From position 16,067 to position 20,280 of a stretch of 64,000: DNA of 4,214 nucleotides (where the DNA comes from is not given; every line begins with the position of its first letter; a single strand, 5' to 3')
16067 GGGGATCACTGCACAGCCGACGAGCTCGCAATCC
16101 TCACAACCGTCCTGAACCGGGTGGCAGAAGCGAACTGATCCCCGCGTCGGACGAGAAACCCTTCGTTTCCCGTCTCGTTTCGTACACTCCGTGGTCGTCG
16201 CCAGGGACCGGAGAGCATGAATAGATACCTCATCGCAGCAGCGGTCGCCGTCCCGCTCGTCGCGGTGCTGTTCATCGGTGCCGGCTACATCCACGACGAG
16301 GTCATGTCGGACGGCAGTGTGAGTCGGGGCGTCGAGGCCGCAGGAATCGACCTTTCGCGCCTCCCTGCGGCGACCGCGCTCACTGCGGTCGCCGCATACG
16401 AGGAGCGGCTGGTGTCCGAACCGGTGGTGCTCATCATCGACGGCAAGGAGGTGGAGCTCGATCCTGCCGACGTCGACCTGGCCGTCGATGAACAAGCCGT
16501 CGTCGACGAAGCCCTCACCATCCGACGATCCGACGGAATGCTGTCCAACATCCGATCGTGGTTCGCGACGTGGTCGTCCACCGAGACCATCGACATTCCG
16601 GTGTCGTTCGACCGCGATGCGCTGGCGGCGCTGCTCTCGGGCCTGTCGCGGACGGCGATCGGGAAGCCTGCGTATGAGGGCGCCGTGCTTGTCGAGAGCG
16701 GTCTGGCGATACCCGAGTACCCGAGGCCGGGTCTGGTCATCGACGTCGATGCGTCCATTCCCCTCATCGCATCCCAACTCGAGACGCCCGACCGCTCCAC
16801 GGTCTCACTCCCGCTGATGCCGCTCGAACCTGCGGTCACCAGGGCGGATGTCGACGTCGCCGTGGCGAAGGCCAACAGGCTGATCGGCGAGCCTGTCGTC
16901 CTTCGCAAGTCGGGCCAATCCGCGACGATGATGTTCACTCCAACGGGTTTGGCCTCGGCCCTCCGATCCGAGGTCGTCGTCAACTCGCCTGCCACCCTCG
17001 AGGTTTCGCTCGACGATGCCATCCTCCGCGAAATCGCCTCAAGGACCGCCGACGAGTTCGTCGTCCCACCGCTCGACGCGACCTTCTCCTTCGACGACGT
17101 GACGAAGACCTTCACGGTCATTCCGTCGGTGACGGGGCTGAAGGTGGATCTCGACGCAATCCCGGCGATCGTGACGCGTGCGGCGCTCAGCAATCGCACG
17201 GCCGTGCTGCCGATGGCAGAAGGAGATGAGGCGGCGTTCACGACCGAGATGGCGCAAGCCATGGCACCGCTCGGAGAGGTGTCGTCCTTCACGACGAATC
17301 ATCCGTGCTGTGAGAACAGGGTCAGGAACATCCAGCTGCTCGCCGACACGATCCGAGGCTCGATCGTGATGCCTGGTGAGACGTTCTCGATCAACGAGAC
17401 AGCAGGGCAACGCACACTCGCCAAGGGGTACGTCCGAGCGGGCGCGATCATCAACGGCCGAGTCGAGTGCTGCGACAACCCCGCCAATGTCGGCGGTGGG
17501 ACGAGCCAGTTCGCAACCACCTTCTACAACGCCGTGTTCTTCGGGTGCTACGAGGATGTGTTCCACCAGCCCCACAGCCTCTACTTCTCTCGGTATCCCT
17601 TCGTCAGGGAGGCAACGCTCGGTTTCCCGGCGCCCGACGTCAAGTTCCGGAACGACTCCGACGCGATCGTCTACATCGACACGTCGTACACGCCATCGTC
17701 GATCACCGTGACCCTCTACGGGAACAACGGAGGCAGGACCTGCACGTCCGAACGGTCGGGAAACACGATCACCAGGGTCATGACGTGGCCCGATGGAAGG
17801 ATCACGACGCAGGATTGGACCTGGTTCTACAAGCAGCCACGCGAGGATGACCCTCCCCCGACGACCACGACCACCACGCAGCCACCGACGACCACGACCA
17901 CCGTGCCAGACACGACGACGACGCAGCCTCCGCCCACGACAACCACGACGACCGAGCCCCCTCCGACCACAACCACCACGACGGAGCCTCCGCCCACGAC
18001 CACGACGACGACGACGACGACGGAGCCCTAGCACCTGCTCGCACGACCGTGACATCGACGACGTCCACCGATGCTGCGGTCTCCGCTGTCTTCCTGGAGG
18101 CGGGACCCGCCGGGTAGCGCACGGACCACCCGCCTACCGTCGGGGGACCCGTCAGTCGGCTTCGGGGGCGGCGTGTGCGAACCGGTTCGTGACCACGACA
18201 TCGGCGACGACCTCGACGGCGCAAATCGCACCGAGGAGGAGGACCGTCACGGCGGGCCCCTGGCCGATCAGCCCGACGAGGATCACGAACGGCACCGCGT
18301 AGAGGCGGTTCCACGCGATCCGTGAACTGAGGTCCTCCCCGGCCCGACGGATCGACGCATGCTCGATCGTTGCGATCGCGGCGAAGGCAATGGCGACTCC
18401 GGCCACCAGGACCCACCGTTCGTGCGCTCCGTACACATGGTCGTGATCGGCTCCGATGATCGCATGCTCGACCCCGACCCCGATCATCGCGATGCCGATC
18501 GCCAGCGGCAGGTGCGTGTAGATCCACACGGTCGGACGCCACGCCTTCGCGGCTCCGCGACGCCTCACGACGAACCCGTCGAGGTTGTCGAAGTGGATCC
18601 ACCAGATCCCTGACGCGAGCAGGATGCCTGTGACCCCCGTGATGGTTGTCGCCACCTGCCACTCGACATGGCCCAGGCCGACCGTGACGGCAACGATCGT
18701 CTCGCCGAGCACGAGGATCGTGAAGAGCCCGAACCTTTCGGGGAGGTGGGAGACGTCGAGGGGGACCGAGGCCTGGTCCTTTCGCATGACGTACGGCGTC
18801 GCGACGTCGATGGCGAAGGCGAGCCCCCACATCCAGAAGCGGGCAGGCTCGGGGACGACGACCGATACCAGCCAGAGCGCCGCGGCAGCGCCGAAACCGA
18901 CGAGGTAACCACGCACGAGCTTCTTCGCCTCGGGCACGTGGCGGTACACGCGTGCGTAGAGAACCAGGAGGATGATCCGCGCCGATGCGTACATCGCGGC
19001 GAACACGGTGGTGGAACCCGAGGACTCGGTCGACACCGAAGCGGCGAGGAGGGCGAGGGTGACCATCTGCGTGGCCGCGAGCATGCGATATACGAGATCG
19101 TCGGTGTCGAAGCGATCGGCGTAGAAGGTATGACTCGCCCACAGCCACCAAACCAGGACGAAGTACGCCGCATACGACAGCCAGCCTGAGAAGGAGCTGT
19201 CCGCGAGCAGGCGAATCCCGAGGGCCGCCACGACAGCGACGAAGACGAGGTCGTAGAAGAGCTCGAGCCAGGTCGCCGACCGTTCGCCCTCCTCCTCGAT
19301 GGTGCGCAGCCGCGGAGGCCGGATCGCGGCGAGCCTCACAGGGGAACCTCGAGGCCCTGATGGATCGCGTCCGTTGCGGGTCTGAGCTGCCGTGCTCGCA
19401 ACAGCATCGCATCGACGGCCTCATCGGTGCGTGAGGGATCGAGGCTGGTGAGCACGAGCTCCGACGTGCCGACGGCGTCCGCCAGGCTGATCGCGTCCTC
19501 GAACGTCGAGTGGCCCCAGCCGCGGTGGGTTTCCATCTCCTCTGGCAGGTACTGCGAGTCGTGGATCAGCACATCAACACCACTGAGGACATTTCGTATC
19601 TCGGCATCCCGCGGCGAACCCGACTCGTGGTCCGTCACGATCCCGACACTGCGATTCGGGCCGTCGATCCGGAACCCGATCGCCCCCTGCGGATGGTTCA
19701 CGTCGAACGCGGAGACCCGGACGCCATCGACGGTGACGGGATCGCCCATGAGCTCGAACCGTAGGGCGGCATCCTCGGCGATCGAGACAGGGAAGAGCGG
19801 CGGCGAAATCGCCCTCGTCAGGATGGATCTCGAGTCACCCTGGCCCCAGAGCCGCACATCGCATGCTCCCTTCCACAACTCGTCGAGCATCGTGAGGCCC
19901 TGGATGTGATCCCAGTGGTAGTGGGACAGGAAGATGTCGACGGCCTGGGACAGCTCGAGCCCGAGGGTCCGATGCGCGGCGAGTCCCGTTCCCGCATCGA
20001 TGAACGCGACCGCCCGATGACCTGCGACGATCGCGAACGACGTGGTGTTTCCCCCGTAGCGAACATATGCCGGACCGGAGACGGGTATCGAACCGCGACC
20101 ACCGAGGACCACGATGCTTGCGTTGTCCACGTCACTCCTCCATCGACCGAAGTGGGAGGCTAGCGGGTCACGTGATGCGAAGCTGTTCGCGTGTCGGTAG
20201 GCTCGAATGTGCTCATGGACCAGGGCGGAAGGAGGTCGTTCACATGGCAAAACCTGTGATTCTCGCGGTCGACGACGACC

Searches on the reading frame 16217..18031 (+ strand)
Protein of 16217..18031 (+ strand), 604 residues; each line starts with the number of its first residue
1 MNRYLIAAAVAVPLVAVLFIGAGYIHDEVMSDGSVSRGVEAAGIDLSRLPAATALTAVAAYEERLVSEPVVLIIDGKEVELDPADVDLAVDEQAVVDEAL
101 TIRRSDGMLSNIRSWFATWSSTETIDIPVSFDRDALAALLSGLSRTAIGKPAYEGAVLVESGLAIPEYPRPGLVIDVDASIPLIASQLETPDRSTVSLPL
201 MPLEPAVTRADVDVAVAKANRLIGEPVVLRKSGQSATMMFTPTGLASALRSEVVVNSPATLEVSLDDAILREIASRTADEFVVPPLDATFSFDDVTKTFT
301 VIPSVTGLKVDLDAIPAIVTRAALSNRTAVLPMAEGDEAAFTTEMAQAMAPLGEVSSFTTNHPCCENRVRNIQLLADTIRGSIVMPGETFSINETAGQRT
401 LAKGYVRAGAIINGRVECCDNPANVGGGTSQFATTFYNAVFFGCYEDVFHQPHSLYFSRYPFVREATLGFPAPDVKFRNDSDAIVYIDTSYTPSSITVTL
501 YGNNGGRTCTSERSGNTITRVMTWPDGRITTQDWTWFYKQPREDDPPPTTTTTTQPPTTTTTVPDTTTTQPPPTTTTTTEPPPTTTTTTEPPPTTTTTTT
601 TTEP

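Call 23: search_protein_families(library=pfam, proteins=[window:16217-18031:+], max_evalue=0.001)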
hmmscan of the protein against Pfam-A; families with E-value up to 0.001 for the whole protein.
window:16217-18031:+ (604 aa): 2 families
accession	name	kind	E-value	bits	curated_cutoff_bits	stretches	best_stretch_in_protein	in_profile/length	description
PF04294.18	VanW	-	5.6e-35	120.1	27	1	367-501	1-130/130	VanW like protein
PF12229.13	PG_binding_4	-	1.2e-14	54.9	22.1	2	80-151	2-72/117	Putative peptidoglycan binding domain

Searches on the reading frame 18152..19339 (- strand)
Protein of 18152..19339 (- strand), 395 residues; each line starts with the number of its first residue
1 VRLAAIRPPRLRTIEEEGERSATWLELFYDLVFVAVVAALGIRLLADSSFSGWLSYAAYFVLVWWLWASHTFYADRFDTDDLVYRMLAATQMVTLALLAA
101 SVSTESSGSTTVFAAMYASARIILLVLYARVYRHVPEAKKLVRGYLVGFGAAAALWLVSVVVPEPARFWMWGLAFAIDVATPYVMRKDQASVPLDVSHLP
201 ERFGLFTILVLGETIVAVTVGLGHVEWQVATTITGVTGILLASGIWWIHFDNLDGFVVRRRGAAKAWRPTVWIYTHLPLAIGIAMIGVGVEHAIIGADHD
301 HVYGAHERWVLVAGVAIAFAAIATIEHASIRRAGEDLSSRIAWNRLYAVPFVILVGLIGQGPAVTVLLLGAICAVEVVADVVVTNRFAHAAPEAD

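Call 23: search_protein_families(library=pfam, proteins=[window:18152-19339:-], max_evalue=0.001)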
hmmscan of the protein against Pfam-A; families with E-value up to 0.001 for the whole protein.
window:18152-19339:- (395 aa): 1 family
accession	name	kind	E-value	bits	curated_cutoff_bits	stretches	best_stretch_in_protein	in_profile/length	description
PF06772.16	LtrA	-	7.8e-79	265.9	31.9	1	22-372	2-346/356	Bacterial low temperature requirement A protein (LtrA)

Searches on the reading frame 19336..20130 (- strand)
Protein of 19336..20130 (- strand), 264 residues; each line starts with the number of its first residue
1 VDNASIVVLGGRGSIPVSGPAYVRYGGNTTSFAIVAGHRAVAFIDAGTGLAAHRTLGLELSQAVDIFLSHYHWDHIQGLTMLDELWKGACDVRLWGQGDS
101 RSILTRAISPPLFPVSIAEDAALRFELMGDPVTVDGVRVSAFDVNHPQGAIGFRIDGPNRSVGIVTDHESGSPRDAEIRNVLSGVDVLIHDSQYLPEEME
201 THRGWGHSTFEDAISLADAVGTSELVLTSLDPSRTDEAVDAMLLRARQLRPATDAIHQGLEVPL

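Call 3: search_protein_families(library=pfam, proteins=[window:19336-20130:-], max_evalue=0.01)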
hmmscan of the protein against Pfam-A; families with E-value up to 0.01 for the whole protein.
window:19336-20130:- (264 aa): 2 families
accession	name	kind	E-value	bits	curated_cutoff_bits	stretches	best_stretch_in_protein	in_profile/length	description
PF12706.13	Lactamase_B_2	-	3.9e-20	72.8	27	1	44-228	5-198/200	Beta-lactamase superfamily domain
PF00753.33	Lactamase_B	-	3.7e-06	27.5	22.7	1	26-87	3-68/196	Metallo-beta-lactamase superfamily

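Call 37: search_protein_families(library=ncbifam, proteins=[window:19336-20130:-], max_evalue=0.01)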
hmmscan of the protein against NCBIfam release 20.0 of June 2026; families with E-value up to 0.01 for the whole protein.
window:19336-20130:- (264 aa): 13 families
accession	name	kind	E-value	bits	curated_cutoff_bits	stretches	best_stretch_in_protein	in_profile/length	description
TIGR02651.1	RNase_Z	equivalog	7.5e-16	58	292.95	2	177-260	215-298/302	ribonuclease Z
NF000801.0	PRK00055.1-3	equivalog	1.6e-15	57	252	2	5-159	3-156/307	ribonuclease Z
NF002558.0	PRK02126.1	subfamily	6.6e-11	41.8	315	1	158-250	241-332/345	ribonuclease Z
TIGR03307.1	PhnP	equivalog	3.4e-10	39.7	272.25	1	33-231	40-222/249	phosphonate metabolism protein PhnP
NF041257.1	GntH_guanitoxin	equivalog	5.4e-10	38.7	333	1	18-96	20-105/374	guanitoxin biosynthesis MBL fold metallo-hydrolase GntH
NF000800.0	PRK00055.1-1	equivalog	4.2e-09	35.8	398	1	172-255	214-296/305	ribonuclease Z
NF041851.1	cyc_nuc_deg_phdiest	equivalog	5.4e-09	35.8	400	1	6-239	3-230/253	cyclic nucleotide-degrading phosphodiesterase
TIGR02649.1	true_RNase_BN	exception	2.4e-08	33.4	563.7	1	171-255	212-295/304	ribonuclease BN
NF000805.0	PRK00055.2-3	equivalog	8.4e-05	22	416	1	179-233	216-270/307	ribonuclease Z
TIGR03413.1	GSH_gloB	equivalog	0.00034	20.1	200.8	1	32-90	13-69/248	hydroxyacylglutathione hydrolase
NF002553.0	PRK02113.1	equivalog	0.00091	18.7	386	1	38-230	43-223/252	MBL fold metallo-hydrolase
NF033185.1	B3_Acin_new2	exception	0.0015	17.8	625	1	18-82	40-109/285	putative subclass B3 metallo-beta-lactamase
NF000804.0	PRK00055.2-1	equivalog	0.0025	17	402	0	180-231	217-268/306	ribonuclease Z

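Call 40: search_solved_structures(query=window:19336-20130:-, max_evalue=0.01, show_alignments=1)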
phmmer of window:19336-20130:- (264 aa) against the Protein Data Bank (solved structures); distinct sequences matched with E-value up to 0.01: 5.
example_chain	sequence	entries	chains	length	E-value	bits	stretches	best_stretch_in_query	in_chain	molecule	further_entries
2cbn_A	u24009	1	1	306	4.6e-09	39.4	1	159-255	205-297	RIBONUCLEASE Z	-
1y44_A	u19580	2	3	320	2.7e-05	27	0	177-260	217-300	Ribonuclease Z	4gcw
2fk6_A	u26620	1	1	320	0.00068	22.4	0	177-260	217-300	RIBONUCLEASE Z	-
3g1p_A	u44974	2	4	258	0.0016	21.2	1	34-196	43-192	Protein phnP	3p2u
8gyg_A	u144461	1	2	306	0.0077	19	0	32-87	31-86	Arysulfatase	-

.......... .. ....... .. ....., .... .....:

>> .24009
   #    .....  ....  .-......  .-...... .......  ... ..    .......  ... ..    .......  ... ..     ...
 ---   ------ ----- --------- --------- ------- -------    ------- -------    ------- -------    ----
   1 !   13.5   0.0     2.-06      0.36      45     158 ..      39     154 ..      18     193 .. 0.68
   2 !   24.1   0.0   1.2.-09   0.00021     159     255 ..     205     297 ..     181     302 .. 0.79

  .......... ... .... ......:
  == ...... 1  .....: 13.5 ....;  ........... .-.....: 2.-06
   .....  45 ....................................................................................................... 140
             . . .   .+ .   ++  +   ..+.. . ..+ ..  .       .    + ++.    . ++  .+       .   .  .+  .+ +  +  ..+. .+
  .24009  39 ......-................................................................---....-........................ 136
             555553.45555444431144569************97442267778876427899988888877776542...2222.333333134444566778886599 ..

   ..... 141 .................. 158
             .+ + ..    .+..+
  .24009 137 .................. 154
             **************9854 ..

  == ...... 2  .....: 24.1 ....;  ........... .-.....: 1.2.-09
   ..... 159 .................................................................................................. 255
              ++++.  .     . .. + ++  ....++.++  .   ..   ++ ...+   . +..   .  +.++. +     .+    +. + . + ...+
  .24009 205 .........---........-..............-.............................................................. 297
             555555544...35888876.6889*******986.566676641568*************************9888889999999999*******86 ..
